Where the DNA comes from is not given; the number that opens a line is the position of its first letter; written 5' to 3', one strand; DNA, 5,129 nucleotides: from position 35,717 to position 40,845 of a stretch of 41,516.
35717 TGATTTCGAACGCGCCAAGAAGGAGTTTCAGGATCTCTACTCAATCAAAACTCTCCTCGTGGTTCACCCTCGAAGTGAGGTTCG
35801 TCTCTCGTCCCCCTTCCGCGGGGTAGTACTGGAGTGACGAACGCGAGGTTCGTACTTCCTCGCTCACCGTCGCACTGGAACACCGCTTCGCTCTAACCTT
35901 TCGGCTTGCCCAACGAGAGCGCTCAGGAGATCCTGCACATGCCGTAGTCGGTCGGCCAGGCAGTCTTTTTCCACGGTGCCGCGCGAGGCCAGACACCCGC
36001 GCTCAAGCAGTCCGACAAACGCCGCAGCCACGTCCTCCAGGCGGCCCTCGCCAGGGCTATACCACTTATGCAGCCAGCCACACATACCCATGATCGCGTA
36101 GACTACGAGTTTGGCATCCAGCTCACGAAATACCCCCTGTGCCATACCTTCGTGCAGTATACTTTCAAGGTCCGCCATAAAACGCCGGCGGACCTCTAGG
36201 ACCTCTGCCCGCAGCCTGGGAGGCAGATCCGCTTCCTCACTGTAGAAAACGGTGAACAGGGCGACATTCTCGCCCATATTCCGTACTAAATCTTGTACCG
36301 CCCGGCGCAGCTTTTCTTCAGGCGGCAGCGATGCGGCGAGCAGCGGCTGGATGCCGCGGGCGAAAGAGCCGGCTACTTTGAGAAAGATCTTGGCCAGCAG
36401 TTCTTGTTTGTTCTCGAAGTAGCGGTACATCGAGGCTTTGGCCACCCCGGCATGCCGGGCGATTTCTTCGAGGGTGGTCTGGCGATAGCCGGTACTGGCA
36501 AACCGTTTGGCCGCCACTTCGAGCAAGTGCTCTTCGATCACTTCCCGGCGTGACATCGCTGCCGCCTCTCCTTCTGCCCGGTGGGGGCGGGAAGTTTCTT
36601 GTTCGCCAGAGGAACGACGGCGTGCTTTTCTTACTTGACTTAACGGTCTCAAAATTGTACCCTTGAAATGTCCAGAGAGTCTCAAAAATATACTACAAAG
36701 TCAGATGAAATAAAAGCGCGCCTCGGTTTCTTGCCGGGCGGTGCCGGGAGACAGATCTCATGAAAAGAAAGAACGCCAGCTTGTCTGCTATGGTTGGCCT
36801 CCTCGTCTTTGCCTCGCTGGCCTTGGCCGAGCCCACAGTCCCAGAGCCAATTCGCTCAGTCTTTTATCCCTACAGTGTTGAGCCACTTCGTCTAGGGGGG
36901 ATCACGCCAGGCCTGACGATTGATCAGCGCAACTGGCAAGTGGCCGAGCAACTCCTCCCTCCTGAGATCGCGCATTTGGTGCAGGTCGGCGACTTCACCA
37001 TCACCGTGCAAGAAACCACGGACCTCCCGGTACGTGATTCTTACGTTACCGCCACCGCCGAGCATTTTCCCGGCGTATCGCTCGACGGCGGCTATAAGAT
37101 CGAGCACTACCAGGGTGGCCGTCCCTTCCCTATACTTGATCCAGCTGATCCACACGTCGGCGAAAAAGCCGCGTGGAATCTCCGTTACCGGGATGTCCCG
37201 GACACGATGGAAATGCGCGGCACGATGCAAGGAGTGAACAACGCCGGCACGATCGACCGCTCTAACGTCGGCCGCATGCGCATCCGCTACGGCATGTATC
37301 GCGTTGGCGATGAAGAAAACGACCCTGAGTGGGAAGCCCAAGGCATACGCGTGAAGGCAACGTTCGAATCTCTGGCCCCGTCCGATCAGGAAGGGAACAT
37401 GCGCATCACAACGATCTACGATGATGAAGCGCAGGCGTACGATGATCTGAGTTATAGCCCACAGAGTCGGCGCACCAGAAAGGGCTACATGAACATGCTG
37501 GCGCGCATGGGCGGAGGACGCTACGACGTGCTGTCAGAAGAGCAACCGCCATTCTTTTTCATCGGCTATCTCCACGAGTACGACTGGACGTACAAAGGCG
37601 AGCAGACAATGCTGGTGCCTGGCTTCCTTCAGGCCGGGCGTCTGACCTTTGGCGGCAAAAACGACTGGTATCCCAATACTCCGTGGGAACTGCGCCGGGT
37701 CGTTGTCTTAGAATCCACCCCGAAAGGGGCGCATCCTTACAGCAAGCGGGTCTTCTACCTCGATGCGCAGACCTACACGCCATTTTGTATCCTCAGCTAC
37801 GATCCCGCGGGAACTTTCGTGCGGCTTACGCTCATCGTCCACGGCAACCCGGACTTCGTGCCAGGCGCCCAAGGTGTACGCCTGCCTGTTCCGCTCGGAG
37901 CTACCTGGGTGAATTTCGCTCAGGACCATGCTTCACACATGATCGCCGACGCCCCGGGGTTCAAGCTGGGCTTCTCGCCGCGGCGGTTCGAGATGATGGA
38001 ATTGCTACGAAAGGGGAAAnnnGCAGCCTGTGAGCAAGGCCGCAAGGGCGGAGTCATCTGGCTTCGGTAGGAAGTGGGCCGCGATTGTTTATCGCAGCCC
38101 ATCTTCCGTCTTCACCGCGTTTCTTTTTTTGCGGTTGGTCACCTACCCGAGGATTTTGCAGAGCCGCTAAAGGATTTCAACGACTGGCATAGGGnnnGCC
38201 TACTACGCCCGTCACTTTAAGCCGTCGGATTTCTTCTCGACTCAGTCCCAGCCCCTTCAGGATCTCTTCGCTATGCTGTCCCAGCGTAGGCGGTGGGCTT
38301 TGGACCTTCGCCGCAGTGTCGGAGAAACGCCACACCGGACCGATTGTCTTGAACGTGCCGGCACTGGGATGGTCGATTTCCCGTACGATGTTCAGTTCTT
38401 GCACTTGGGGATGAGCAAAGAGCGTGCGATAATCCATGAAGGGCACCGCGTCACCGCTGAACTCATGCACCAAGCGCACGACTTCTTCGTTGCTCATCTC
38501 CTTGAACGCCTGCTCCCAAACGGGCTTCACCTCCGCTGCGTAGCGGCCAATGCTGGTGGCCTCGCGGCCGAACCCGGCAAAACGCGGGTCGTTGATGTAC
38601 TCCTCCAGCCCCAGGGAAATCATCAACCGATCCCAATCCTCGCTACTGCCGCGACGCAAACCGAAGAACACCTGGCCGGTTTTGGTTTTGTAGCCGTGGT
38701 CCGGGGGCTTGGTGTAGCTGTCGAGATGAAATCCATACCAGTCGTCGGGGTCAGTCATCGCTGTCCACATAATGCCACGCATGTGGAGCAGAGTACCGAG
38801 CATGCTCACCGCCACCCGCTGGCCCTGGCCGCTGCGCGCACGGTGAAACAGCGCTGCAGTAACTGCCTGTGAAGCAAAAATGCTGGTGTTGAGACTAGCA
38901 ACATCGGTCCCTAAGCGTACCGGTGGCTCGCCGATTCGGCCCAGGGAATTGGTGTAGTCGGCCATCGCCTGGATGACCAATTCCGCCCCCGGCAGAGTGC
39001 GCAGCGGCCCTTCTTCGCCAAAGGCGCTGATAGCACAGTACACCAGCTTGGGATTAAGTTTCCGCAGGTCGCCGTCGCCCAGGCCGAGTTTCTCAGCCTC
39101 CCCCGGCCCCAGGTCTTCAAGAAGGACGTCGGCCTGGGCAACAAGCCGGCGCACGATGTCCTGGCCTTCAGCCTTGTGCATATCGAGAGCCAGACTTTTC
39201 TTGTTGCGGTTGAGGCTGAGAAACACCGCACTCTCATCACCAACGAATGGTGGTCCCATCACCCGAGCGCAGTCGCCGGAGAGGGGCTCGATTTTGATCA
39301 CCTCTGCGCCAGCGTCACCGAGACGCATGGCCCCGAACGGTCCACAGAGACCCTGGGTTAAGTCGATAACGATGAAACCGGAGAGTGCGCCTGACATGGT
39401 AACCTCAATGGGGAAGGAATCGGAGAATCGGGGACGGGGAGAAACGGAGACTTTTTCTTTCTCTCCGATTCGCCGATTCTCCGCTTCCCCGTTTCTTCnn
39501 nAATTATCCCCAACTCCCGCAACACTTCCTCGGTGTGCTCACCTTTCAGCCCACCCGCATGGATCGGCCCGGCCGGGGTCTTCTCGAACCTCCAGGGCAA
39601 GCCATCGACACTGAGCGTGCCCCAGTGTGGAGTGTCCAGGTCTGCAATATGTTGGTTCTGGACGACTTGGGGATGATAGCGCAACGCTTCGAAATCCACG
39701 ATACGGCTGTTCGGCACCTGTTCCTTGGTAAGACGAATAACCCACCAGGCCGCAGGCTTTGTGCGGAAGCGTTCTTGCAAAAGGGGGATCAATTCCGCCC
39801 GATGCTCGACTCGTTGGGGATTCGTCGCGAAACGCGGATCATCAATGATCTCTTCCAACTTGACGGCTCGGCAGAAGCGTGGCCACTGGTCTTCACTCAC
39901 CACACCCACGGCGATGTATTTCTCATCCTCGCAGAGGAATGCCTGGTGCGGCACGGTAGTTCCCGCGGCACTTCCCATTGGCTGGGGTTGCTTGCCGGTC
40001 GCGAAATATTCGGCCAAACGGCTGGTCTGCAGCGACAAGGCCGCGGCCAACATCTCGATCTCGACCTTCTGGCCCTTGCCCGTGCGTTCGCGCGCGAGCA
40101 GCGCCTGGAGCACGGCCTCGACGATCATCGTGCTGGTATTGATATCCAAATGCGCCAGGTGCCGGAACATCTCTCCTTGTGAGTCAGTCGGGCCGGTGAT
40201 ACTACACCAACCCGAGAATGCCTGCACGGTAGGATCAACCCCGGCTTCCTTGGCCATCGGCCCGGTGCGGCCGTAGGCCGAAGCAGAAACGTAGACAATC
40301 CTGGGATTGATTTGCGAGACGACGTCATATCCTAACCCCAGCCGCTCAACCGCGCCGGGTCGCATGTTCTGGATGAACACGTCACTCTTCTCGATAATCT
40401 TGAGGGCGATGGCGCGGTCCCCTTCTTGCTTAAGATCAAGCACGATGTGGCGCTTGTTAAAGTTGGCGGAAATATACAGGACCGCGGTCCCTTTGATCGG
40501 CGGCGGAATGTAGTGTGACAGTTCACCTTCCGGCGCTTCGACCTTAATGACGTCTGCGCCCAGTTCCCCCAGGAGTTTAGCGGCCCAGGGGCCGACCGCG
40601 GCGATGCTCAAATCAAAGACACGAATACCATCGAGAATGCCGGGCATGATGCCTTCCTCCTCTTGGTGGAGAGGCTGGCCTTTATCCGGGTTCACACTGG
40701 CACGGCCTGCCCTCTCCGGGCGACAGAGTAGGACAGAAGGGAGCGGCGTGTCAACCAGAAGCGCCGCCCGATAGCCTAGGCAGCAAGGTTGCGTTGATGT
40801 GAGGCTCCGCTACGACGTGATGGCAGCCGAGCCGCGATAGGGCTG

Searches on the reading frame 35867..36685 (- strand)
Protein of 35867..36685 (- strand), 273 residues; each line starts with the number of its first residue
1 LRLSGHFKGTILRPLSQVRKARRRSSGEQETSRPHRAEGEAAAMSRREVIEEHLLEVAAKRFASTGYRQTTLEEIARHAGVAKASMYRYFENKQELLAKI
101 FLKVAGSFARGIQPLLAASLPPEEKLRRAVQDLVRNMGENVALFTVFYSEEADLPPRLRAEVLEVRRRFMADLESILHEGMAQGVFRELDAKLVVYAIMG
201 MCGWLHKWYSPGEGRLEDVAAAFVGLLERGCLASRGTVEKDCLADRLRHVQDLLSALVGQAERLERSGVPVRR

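Call 7: search_protein_families(library=pfam, proteins=[window:35867-36685:-], max_evalue=0.001)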
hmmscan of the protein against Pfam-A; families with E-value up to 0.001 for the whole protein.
window:35867-36685:- (273 aa): 6 families
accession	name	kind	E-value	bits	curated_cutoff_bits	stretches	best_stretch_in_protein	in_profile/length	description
PF17932.6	TetR_C_24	-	3.5e-28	98.6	26.4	1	120-230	2-113/114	Tetracyclin repressor-like, C-terminal domain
PF00440.29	TetR_N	-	4.7e-16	58.7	24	1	54-98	1-45/47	Bacterial regulatory proteins, tetR family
PF17938.6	TetR_C_29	-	1.3e-06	29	26.2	1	122-202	1-84/119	Tetracyclin repressor-like, C-terminal domain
PF16925.10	TetR_C_13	-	2.5e-06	28.3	27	1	144-201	27-85/109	Tetracyclin repressor-like, C-terminal domain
PF08359.16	TetR_C_4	-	4.1e-05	24.2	21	1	106-201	6-102/133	YsiA-like protein, C-terminal region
PF17935.6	TetR_C_27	-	0.00056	20.4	26.1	0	154-210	33-89/106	Tetracyclin repressor-like, C-terminal domain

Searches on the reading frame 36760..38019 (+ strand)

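Call 7: search_protein_families(library=pfam, proteins=[window:36760-38019:+], max_evalue=0.001)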
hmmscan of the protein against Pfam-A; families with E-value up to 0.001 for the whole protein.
window:36760-38019:+ (420 aa): 2 families
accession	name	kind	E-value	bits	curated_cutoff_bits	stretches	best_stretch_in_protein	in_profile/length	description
PF07044.18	DUF1329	-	3.1e-39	135.8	23.1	1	53-357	1-309/368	Protein of unknown function (DUF1329)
PF17131.11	LolA_like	-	0.00071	19.7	30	0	312-357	84-131/184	Outer membrane lipoprotein-sorting protein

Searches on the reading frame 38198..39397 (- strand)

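Call 7: search_protein_families(library=pfam, proteins=[window:38198-39397:-], max_evalue=0.001)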
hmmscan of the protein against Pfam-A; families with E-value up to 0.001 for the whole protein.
window:38198-39397:- (400 aa): 1 family
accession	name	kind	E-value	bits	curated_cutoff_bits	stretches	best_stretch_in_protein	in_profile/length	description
PF02515.22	CoA_transf_3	-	1.5e-89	301.1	23.3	1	5-376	1-366/366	CoA-transferase family III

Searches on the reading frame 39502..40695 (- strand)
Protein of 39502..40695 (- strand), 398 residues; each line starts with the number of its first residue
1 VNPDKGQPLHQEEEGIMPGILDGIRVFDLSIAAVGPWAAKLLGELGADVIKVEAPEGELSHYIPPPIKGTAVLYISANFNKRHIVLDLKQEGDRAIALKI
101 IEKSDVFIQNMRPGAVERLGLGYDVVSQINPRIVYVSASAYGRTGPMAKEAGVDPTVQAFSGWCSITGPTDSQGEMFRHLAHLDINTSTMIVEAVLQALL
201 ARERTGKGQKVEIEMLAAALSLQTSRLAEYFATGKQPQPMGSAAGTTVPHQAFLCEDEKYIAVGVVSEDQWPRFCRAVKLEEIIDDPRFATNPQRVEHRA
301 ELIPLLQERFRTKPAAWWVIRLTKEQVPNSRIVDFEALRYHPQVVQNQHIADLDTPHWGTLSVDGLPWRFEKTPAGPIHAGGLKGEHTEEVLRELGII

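Call 7: search_protein_families(library=pfam, proteins=[window:39502-40695:-], max_evalue=0.001)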
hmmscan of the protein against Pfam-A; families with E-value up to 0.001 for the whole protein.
window:39502-40695:- (398 aa): 1 family
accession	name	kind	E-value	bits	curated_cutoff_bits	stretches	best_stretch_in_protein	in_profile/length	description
PF02515.22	CoA_transf_3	-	2.8e-106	356.2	23.3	1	21-387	1-365/366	CoA-transferase family III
